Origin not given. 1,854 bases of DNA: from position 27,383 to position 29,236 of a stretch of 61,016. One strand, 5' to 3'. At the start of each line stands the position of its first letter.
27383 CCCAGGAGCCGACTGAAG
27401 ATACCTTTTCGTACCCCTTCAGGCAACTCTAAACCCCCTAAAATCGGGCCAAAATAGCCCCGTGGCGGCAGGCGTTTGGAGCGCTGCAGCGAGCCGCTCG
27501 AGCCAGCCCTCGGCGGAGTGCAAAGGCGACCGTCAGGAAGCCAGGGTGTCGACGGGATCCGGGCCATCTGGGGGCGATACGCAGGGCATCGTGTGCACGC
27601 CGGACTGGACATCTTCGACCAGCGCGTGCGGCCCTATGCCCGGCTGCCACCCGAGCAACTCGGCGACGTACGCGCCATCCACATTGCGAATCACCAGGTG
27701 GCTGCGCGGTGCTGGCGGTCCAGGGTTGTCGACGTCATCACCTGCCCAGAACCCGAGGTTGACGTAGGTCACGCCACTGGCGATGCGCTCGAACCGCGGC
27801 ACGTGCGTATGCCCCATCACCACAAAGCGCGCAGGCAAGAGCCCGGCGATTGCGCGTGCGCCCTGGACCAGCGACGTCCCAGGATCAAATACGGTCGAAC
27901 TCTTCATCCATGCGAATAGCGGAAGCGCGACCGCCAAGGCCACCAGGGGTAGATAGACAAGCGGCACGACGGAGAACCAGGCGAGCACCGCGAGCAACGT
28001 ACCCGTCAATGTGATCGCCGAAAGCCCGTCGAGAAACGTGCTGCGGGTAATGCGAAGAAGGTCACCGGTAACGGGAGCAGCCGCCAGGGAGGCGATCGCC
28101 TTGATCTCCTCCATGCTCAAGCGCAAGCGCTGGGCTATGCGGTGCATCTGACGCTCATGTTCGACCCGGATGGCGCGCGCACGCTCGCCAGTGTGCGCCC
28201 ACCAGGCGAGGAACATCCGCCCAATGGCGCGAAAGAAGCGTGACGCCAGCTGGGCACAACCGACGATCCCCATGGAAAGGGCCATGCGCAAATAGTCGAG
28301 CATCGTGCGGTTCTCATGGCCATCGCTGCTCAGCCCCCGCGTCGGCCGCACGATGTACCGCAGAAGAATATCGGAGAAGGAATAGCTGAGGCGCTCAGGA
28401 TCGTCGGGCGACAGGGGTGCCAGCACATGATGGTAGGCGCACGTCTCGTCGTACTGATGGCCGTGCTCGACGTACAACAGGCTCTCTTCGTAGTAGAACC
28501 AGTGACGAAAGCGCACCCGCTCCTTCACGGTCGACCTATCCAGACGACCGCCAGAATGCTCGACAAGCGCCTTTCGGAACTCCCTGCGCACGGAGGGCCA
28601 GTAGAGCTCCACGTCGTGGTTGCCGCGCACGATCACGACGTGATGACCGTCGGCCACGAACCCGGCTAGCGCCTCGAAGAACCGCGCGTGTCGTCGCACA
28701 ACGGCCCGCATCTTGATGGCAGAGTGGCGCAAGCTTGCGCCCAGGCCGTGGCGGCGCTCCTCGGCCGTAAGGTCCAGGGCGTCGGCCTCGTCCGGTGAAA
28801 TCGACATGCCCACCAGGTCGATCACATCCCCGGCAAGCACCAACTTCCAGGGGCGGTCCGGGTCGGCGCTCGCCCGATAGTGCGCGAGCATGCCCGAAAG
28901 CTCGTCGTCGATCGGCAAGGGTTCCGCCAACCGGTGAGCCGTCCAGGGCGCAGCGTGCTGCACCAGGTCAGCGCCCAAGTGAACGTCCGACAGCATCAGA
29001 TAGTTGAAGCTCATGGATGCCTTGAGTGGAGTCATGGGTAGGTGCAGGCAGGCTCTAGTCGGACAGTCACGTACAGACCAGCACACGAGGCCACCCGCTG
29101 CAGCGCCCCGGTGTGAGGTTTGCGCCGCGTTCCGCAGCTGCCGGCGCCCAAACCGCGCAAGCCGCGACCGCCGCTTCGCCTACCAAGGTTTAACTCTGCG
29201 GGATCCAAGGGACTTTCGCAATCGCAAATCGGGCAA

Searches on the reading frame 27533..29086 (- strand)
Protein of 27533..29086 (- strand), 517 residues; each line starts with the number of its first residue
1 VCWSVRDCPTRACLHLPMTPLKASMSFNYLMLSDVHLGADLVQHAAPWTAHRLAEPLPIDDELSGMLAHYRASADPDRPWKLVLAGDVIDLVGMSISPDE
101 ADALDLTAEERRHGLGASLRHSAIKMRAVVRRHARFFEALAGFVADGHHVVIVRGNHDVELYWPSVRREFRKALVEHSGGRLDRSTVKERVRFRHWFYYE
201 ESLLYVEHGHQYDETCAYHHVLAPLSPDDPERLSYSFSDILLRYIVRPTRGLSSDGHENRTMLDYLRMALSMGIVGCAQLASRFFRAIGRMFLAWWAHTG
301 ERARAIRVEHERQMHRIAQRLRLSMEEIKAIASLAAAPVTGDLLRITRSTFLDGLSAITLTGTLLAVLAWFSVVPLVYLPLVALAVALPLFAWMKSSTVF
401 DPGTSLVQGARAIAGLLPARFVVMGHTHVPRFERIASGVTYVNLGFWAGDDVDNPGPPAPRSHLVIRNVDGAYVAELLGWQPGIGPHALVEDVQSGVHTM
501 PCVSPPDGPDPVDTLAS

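Call 57: search_protein_families(library=pfam, proteins=[window:27533-29086:-], max_evalue=0.0001)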
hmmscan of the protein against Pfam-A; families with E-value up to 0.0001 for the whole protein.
window:27533-29086:- (517 aa): 1 family
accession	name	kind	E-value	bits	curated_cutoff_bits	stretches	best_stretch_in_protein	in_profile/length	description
PF12850.12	Metallophos_2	-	6.5e-05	23.4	27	0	419-446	108-134/154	Calcineurin-like phosphoesterase superfamily domain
